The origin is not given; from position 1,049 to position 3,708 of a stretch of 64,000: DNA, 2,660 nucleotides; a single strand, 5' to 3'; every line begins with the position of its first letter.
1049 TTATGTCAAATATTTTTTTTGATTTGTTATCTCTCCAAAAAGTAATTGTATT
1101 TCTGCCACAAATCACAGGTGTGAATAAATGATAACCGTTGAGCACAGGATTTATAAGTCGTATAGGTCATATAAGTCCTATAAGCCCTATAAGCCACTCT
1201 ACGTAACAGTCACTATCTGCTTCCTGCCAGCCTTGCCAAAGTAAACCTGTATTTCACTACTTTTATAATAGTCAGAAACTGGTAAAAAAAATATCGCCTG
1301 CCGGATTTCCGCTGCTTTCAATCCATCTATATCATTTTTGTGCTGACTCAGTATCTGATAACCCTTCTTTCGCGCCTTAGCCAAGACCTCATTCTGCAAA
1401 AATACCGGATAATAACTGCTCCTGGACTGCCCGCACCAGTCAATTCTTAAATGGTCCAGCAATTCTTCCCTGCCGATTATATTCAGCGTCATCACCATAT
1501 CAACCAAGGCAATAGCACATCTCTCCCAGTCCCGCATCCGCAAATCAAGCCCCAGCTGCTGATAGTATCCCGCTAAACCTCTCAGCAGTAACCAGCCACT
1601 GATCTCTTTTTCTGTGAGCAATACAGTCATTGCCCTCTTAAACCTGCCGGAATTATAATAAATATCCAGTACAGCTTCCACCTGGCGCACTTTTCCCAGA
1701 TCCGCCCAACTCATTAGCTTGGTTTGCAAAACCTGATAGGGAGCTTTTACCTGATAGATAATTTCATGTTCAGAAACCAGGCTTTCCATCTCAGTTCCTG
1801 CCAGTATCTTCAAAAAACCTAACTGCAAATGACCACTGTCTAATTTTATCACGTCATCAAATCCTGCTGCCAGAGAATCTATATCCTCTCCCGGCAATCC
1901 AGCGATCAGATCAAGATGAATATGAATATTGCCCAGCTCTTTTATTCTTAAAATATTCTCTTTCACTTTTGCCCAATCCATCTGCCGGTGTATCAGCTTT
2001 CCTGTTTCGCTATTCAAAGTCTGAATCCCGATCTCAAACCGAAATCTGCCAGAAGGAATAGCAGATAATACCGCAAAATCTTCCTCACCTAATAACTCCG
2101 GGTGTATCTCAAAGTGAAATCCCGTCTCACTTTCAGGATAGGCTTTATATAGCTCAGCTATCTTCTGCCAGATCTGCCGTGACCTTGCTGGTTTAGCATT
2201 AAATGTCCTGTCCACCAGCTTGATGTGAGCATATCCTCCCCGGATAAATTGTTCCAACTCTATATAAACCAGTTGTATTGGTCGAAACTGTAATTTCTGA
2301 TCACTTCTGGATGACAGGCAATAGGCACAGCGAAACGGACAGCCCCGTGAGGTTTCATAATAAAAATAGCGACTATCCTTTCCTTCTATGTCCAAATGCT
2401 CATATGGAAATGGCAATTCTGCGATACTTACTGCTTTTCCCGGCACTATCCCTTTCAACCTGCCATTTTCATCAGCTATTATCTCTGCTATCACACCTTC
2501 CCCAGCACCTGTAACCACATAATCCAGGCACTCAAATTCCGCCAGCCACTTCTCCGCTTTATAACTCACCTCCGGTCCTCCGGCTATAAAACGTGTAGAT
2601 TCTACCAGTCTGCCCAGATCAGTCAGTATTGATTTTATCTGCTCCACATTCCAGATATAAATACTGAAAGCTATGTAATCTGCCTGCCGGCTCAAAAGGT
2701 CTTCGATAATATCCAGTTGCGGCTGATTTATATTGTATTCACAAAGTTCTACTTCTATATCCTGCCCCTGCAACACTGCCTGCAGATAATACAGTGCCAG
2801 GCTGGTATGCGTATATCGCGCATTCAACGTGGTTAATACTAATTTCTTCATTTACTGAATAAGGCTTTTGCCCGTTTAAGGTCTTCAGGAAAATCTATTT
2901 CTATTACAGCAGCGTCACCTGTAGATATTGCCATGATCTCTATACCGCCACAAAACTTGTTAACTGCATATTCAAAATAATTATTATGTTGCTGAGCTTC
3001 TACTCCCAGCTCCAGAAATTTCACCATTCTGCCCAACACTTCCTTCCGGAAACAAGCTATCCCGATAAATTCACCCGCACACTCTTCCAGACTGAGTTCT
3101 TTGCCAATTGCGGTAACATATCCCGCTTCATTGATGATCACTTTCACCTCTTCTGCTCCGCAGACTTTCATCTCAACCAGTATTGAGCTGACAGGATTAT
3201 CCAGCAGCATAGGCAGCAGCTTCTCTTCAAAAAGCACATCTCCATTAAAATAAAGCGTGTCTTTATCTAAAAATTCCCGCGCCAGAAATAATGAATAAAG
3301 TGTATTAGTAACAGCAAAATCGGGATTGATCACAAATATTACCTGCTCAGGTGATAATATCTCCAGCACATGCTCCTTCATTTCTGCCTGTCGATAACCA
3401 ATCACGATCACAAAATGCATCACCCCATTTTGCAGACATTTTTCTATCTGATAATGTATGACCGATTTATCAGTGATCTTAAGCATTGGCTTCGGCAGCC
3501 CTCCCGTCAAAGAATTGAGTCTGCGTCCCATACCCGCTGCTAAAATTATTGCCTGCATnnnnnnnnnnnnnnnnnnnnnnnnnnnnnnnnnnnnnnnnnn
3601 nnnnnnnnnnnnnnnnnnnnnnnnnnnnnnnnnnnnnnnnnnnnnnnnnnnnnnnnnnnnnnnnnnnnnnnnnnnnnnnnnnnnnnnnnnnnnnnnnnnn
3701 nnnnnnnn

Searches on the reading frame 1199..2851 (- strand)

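Call 9: search_protein_families(library=pfam, proteins=[window:1199-2851:-])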
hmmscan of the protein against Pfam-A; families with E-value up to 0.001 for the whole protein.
window:1199-2851:- (550 aa): 3 families
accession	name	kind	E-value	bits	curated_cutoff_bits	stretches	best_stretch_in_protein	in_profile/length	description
PF13311.11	DUF4080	-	8.5e-22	78.7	22.9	1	361-511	2-151/188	Protein of unknown function (DUF4080)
PF04055.27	Radical_SAM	-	5.7e-17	62.8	29.5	1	165-327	1-159/166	Radical SAM superfamily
PF02310.24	B12-binding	-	7.9e-17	61.7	32.1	1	8-124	5-120/121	B12 binding domain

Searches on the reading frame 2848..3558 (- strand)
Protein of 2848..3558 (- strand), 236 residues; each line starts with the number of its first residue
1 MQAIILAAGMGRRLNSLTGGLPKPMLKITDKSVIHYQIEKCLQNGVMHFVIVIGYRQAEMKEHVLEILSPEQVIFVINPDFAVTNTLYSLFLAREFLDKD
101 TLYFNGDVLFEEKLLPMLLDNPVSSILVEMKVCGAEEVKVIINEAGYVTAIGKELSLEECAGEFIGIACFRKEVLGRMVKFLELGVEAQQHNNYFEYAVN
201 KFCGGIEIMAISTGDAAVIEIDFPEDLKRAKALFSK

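Call 9: search_protein_families(library=pfam, proteins=[window:2848-3558:-])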
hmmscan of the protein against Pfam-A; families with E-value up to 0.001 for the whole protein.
window:2848-3558:- (236 aa): 3 families
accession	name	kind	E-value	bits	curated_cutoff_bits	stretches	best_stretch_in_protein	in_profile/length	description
PF00483.29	NTP_transferase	-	3.1e-14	53.6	21.2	1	3-118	2-121/245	Nucleotidyl transferase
PF12804.13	NTP_transf_3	-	7e-10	39.7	27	1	3-115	1-104/160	MobA-like NTP transferase domain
PF01128.25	IspD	-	1.8e-05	25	27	1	1-76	1-71/221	2-C-methyl-D-erythritol 4-phosphate cytidylyltransferase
